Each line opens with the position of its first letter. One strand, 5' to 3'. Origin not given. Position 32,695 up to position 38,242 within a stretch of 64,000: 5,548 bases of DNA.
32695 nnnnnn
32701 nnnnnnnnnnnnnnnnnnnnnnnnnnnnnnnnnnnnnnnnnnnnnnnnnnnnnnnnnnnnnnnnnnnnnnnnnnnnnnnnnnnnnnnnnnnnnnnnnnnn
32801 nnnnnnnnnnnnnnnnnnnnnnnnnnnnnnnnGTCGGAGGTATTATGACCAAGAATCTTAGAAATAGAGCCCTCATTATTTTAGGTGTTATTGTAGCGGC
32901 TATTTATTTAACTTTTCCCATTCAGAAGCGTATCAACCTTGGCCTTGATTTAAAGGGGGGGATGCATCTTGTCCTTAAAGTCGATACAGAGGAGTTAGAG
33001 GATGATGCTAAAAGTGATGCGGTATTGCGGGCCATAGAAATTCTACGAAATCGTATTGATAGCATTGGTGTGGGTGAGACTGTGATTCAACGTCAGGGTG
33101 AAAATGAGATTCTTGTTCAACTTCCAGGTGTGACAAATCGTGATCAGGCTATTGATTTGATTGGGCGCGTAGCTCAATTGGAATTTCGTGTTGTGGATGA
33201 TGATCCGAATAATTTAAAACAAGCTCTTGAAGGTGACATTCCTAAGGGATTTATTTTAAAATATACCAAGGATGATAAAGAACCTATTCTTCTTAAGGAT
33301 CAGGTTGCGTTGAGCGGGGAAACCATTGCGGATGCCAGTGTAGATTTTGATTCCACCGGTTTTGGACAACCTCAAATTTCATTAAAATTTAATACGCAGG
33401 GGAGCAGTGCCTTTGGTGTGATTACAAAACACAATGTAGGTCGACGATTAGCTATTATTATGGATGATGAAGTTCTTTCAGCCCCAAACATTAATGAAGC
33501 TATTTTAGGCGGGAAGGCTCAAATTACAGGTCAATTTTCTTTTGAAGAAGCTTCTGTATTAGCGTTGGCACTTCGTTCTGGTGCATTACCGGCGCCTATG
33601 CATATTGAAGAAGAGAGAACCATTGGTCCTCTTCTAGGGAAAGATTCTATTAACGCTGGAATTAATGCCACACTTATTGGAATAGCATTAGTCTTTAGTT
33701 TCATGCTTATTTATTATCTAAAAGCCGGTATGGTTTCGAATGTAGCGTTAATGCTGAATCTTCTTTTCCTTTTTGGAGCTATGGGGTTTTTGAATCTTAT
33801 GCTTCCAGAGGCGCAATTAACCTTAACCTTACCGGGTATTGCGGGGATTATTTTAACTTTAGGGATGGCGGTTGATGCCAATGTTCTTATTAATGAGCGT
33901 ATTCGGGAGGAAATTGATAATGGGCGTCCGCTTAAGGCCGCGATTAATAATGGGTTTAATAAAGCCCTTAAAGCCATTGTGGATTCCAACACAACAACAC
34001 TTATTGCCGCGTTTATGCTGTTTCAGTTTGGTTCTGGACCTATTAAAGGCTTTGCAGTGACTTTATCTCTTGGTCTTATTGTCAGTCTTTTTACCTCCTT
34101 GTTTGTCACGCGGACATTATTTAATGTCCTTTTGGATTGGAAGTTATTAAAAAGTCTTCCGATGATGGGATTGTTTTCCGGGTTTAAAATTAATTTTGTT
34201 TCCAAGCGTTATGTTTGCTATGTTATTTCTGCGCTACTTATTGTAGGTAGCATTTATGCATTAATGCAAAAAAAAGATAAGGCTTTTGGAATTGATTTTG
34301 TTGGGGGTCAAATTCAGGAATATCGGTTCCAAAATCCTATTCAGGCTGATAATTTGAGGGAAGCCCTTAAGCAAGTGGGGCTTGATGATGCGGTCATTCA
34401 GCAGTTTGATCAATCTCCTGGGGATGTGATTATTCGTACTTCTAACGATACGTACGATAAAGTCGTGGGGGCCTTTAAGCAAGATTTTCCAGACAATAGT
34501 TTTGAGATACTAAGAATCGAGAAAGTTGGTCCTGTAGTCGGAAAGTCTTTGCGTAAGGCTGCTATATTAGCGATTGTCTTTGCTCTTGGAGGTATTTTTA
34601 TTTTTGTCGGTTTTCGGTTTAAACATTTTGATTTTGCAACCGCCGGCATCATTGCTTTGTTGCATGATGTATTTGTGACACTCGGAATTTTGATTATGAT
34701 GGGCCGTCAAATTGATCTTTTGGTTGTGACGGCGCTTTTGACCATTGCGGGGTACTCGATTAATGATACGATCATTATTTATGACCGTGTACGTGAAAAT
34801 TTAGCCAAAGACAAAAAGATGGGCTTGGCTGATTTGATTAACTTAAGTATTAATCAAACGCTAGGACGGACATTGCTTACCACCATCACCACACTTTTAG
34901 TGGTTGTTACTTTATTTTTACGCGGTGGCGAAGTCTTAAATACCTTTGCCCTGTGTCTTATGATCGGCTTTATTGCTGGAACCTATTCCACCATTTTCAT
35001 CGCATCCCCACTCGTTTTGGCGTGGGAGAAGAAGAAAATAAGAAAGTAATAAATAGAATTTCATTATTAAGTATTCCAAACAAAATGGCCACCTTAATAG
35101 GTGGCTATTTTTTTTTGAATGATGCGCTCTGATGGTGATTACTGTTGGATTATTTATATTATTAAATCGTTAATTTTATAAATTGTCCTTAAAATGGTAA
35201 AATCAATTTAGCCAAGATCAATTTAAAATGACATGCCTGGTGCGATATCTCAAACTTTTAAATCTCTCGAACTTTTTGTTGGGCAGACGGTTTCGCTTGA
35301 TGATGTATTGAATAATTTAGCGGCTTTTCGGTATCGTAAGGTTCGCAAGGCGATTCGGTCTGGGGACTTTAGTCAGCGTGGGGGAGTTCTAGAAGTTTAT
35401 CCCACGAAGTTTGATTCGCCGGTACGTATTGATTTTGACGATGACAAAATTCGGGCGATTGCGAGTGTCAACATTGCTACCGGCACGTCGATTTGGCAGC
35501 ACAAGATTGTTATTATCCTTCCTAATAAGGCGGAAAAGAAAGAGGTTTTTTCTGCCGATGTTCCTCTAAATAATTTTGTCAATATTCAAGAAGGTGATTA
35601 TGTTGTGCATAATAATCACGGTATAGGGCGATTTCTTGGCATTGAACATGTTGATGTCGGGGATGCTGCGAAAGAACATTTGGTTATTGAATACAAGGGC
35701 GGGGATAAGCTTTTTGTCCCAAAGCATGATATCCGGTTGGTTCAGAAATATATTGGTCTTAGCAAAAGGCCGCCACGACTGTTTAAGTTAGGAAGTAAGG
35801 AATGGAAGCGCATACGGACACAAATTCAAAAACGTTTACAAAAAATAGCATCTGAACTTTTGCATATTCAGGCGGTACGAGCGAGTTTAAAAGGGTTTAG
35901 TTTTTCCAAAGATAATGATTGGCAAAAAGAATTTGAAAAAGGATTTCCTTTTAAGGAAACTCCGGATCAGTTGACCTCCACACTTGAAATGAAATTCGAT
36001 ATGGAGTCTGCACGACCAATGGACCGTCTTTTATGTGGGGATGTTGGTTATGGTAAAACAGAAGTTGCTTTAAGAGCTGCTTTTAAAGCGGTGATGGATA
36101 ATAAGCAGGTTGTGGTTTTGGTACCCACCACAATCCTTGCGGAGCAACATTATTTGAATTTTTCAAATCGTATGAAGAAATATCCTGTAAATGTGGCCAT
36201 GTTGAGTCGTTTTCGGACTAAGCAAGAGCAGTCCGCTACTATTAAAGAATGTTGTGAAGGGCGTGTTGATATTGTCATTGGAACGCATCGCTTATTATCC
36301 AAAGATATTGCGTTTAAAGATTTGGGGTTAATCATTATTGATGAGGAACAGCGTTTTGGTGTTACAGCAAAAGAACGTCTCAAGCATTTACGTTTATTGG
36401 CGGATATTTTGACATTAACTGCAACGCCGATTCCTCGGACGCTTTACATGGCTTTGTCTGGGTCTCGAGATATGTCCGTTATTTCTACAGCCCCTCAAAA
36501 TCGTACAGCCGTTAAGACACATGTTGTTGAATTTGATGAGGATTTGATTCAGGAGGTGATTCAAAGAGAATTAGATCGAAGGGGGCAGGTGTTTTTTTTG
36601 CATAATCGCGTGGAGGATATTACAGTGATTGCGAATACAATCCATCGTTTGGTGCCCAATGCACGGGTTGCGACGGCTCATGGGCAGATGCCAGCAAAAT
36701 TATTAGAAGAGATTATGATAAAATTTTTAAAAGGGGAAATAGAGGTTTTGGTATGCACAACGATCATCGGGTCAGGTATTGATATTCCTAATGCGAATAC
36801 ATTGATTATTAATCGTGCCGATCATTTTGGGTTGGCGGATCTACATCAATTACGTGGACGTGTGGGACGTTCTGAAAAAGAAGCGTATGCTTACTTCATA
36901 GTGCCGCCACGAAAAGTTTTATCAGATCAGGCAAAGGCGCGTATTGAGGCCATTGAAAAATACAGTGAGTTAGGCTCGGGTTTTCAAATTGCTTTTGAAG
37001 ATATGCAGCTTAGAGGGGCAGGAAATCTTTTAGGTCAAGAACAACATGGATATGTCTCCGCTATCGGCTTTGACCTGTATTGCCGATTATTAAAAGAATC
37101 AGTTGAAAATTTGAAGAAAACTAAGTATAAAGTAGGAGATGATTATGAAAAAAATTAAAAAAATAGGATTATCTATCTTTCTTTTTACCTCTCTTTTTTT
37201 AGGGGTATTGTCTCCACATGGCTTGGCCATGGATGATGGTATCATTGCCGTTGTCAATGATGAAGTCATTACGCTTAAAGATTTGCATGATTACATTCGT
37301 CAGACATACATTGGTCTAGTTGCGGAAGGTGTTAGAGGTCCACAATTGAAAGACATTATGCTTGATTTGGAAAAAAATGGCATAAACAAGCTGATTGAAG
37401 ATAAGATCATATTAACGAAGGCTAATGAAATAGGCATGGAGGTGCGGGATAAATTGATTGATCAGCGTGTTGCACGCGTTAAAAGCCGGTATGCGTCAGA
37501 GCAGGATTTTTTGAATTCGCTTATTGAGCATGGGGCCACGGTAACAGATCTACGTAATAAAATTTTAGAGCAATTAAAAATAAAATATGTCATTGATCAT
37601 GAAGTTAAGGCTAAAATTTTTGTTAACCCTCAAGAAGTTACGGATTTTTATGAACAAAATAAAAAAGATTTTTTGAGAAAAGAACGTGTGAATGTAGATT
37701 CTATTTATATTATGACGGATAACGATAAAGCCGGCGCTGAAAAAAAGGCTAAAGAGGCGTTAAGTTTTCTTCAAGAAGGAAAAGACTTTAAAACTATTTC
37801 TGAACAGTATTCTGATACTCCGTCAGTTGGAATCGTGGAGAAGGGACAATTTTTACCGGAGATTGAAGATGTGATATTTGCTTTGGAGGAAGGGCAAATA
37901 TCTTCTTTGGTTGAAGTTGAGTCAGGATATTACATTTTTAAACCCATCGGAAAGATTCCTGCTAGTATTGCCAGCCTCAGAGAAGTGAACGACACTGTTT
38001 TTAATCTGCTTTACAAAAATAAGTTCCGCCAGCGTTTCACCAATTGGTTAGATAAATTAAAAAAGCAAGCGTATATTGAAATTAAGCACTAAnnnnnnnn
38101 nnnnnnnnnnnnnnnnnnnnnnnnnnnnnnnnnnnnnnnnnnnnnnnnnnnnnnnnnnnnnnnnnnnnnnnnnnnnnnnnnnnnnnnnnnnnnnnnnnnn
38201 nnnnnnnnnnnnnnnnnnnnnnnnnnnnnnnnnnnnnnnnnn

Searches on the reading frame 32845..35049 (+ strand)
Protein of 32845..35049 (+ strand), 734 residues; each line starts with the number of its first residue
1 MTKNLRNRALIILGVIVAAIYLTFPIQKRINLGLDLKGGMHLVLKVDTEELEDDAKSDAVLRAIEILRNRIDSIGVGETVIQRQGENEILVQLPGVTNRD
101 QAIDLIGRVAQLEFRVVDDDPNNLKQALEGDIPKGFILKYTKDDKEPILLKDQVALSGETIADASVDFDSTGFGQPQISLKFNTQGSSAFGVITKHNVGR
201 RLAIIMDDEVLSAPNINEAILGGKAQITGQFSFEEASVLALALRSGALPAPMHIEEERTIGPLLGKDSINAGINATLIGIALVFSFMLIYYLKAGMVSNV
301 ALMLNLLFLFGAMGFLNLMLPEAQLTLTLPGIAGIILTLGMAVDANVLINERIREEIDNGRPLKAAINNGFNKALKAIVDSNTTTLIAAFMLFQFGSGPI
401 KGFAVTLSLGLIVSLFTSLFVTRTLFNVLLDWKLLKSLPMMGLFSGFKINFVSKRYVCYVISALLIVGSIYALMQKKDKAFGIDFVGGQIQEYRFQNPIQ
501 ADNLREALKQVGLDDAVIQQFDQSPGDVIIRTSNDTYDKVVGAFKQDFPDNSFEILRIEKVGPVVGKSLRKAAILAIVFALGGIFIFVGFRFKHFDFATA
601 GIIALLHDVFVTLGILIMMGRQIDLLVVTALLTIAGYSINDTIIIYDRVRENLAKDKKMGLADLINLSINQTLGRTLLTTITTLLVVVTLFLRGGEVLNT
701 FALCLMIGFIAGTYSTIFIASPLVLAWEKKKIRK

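Call 65: search_protein_families(library=pfam, proteins=[window:32845-35049:+], max_evalue=0.0001)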
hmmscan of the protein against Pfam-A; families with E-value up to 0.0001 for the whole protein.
window:32845-35049:+ (734 aa): 5 families
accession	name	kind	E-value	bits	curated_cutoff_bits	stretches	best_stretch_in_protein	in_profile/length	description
PF02355.23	SecD_SecF_C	-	7.6e-83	277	20.5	2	551-729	11-188/189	Protein export membrane protein SecD/SecF, C-terminal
PF22599.2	SecDF_P1_head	-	5.5e-37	126.6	27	1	141-250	6-114/114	SecDF, P1 head subdomain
PF21760.3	SecD_1st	-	4.1e-23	81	27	1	62-119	3-60/60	Protein translocase subunit SecDF, P1 domain, N-terminal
PF07549.19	Sec_GG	-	1.4e-08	34.5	20.3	1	27-48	5-26/28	SecD/SecF GG Motif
PF03176.21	MMPL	-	1.9e-07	30.8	20.5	1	275-422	148-295/333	MMPL family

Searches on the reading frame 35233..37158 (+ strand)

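Call 65: search_protein_families(library=pfam, proteins=[window:35233-37158:+], max_evalue=0.0001)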
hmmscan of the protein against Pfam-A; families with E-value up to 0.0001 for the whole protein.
window:35233-37158:+ (641 aa): 6 families
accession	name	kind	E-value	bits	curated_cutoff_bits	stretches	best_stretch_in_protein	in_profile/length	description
PF00270.35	DEAD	-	1.6e-24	87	26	1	263-404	15-164/167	DEAD/DEAH box helicase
PF00271.37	Helicase_C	-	1.1e-21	77.6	23.5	1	441-547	8-109/110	Helicase conserved C-terminal domain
PF02559.22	CarD_TRCF_RID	-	4.8e-19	68.6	23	1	119-174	2-57/57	CarD-like/TRCF RID domain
PF17757.6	UvrB_inter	-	2.4e-17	63.2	22.9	1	12-99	1-89/91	UvrB interaction domain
PF04851.21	ResIII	-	3.7e-09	37.1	22.5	1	269-399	30-162/164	Type III restriction enzyme, res subunit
PF14814.11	UB2H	-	3.1e-07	30.8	27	1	14-80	1-75/85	Bifunctional transglycosylase second domain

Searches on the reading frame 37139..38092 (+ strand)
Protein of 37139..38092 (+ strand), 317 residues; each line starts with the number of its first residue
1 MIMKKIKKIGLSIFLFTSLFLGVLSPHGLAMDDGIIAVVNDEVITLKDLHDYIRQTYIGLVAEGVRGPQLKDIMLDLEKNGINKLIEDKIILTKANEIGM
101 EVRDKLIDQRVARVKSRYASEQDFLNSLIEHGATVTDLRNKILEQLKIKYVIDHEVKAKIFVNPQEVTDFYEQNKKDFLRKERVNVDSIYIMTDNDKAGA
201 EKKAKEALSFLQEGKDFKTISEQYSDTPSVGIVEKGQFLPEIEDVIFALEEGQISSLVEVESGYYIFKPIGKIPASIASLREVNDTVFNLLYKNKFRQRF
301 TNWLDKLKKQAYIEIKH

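Call 65: search_protein_families(library=pfam, proteins=[window:37139-38092:+], max_evalue=0.0001)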
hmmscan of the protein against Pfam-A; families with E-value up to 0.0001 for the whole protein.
window:37139-38092:+ (317 aa): 6 families
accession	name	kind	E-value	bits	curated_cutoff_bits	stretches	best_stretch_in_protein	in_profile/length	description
PF13145.12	Rotamase_2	-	3.9e-16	60.4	27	1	162-284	1-120/121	PPIC-type PPIASE domain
PF00639.27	Rotamase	-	6.7e-13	49.9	21.7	1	192-268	10-94/97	PPIC-type PPIASE domain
PF13616.12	Rotamase_3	-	1.4e-11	45.4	22.5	1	174-268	10-111/116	PPIC-type PPIASE domain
PF09312.16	SurA_N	-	1.1e-10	42.1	30.8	1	33-148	2-114/118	SurA N-terminal domain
PF13623.11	SurA_N_2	-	7.2e-09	36.1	28.5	1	8-113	15-121/145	SurA-like N-terminal domain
PF13624.11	SurA_N_3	-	1.4e-08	35.2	27.2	1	9-149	16-159/162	SurA-like N-terminal domain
